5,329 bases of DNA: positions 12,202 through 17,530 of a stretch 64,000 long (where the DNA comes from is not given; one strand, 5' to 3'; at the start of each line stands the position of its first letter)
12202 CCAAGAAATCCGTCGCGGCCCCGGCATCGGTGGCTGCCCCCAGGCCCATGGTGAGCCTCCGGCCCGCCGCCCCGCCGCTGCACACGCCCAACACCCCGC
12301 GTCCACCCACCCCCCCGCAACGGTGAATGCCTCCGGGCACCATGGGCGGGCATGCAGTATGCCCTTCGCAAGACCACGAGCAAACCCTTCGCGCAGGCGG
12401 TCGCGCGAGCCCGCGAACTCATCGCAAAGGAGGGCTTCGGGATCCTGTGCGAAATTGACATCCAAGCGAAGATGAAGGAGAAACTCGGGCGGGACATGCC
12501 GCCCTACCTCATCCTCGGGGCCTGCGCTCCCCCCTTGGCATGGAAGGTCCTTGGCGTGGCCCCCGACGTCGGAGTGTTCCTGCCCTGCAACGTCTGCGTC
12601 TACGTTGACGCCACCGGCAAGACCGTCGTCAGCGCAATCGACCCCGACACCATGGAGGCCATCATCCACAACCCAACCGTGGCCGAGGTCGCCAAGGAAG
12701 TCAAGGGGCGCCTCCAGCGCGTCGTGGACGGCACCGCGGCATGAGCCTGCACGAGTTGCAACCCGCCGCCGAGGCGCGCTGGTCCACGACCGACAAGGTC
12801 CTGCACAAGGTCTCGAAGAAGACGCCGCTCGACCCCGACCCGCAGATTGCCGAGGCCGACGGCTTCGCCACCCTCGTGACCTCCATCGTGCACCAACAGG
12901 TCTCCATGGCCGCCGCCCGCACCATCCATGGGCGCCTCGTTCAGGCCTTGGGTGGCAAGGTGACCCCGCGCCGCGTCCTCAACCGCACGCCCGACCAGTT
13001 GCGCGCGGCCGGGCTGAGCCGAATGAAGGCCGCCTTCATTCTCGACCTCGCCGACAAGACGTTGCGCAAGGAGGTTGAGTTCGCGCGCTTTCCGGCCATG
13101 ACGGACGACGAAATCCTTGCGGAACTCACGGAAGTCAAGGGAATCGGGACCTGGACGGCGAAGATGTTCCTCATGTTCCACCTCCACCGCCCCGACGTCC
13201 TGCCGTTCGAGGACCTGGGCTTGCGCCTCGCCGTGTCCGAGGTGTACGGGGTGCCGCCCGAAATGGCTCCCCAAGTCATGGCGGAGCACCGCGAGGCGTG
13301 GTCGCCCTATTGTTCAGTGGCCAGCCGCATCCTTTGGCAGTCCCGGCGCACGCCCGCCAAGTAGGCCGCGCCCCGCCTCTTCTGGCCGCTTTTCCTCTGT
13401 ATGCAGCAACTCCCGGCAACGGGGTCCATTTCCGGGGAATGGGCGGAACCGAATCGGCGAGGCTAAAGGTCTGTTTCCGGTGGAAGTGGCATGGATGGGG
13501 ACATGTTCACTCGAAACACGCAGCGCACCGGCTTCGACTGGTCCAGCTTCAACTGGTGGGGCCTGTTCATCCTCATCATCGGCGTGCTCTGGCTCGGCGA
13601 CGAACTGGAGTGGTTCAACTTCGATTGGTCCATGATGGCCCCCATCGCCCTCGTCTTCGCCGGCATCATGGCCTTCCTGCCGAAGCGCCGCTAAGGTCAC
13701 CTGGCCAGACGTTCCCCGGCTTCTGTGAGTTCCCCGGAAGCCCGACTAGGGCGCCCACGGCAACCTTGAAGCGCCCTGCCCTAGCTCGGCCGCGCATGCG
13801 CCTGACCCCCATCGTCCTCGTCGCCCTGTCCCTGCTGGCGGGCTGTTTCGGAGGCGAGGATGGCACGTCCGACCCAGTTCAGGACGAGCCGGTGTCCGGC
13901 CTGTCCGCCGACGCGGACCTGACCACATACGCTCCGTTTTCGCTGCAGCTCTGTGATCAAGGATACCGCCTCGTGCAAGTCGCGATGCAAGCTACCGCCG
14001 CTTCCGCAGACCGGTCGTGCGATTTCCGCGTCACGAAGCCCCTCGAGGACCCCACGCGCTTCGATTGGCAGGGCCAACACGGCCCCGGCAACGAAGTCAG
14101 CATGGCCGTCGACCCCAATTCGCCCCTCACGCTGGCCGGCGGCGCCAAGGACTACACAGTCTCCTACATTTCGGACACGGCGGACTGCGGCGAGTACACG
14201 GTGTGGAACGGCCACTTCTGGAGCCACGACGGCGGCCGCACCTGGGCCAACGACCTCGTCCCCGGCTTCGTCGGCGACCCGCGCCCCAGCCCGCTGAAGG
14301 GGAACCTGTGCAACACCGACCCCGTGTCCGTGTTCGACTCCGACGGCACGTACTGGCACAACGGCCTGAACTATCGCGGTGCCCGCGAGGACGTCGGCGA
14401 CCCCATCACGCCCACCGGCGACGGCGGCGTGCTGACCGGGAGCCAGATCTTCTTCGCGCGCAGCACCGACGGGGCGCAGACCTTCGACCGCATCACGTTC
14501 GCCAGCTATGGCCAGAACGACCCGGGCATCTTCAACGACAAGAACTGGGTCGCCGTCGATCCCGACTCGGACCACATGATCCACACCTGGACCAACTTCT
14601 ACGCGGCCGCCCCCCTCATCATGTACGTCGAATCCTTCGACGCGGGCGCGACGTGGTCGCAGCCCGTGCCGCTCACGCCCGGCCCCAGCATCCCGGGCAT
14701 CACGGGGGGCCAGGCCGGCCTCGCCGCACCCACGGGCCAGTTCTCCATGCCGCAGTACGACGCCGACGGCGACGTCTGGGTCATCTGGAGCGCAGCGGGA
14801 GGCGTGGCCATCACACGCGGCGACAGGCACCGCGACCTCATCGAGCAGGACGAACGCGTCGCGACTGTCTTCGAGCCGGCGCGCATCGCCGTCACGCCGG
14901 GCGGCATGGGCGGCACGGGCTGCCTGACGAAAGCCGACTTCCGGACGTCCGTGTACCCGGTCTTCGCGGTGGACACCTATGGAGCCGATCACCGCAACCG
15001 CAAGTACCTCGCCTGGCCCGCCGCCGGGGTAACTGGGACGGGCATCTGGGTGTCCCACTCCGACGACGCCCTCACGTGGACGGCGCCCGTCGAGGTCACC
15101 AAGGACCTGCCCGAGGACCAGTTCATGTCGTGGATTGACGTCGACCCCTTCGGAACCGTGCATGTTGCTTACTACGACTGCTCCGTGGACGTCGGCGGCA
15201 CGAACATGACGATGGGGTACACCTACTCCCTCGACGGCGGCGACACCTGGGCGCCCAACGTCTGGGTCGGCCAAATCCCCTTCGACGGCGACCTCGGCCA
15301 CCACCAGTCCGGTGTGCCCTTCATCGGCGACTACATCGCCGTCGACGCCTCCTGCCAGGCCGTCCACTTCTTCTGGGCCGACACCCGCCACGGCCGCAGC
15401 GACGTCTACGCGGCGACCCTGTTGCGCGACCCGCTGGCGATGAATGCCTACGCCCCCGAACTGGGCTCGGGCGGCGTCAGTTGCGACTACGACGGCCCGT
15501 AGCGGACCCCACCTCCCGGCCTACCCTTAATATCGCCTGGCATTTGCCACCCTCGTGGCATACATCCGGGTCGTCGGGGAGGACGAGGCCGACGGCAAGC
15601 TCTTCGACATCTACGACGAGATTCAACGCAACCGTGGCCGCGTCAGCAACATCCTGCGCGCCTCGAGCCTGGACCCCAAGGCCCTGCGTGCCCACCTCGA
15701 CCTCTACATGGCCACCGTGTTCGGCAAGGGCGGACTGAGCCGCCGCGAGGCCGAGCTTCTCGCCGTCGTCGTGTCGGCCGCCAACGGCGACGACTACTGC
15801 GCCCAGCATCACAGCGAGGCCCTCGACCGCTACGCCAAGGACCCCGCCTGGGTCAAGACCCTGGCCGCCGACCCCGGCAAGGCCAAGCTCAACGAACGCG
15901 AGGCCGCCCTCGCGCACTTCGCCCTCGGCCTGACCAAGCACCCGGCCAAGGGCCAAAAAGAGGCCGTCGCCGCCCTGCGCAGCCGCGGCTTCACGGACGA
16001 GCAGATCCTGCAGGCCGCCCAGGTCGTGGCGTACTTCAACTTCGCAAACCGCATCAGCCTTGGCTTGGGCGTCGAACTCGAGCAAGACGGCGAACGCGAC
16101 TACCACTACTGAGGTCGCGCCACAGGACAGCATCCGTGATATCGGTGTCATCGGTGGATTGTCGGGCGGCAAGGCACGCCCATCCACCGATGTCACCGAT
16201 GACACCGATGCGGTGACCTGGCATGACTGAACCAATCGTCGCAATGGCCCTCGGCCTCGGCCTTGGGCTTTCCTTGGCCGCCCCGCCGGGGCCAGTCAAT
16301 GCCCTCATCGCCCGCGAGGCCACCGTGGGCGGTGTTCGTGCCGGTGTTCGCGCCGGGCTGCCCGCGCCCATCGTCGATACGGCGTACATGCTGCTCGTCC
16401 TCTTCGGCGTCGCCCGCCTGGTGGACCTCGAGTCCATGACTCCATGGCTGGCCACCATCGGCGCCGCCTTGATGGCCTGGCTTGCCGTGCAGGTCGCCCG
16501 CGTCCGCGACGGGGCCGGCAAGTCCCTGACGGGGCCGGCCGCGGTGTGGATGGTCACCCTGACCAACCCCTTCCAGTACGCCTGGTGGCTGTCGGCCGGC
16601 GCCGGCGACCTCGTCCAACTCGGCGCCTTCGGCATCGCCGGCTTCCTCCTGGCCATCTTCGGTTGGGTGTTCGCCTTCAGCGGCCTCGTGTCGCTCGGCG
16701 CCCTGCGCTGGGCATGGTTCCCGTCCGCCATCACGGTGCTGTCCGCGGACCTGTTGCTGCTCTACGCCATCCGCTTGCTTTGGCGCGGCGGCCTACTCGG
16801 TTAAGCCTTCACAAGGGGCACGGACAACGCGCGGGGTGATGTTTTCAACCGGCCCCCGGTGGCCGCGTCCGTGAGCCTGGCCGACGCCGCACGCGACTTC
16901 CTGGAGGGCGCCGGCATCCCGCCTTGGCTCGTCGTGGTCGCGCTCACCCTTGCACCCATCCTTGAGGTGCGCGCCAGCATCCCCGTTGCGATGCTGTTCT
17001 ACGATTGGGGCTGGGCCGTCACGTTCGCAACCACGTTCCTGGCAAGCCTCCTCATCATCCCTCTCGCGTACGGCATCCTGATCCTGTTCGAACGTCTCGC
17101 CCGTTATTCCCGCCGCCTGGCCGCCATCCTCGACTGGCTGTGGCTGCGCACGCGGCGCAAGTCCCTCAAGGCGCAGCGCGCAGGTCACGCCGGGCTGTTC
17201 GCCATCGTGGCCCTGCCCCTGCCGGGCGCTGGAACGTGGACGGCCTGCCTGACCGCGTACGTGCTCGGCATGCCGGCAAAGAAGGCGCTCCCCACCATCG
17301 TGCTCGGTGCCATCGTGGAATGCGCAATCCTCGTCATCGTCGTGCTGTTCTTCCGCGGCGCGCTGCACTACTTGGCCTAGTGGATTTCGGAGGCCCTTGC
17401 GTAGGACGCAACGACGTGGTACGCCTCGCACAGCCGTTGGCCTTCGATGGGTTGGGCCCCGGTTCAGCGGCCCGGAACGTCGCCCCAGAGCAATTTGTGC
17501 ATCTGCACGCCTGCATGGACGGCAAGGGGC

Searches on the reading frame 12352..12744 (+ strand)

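Call 50: search_protein_families(library=pfam, proteins=[window:12352-12744:+], max_evalue=0.001)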
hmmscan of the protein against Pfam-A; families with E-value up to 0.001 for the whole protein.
window:12352-12744:+ (130 aa): 1 family
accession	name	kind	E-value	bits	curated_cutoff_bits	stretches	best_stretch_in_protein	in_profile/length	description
PF03625.19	DUF302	-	3.2e-24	85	23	1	35-98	1-63/63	Domain of unknown function DUF302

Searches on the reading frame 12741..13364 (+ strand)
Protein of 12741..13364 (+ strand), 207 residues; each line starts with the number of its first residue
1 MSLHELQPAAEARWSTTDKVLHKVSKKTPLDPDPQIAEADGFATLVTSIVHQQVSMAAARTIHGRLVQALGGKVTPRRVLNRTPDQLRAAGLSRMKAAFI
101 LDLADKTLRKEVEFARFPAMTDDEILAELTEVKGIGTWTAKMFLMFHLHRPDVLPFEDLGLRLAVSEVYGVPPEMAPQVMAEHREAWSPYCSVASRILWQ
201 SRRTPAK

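Call 50: search_protein_families(library=pfam, proteins=[window:12741-13364:+], max_evalue=0.001)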
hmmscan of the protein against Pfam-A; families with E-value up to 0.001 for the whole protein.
window:12741-13364:+ (207 aa): 1 family
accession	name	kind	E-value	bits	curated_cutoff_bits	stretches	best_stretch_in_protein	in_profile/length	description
PF00730.31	HhH-GPD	-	1e-13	52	26.2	1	46-189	1-108/108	HhH-GPD superfamily base excision DNA repair protein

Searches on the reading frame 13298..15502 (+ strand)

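Call 50: search_protein_families(library=pfam, proteins=[window:13298-15502:+], max_evalue=0.001)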
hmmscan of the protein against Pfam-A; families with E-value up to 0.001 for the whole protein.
window:13298-15502:+ (734 aa): 2 families
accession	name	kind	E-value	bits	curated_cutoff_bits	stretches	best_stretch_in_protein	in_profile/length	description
PF13088.12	BNR_2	-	1.8e-06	28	31.4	0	438-499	79-144/277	BNR repeat-like domain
PF02012.26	BNR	-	3.3e-06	26.7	27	0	307-316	1-10/12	BNR/Asp-box repeat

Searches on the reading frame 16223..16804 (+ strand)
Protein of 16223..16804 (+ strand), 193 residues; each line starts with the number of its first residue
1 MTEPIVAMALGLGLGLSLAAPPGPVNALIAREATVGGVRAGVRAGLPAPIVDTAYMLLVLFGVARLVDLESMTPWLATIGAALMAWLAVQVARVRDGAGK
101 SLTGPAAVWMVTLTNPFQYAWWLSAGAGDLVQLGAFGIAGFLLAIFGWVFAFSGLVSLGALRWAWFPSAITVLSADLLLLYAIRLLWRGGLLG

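Call 50: search_protein_families(library=pfam, proteins=[window:16223-16804:+], max_evalue=0.001)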
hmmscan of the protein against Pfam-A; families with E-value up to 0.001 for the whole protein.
window:16223-16804:+ (193 aa): 1 family
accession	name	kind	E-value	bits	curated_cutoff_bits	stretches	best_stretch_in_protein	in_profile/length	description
PF01810.24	LysE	-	2.1e-14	53.9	25.6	1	16-187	1-191/193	LysE type translocator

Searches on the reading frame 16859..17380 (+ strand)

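Call 50: search_protein_families(library=pfam, proteins=[window:16859-17380:+], max_evalue=0.001)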
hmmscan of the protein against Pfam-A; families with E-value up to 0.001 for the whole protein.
window:16859-17380:+ (173 aa): 1 family
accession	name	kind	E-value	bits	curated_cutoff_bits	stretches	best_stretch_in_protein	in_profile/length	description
PF06695.16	Sm_multidrug_ex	-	1.7e-23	83.9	30.7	1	36-157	1-121/121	Putative small multi-drug export protein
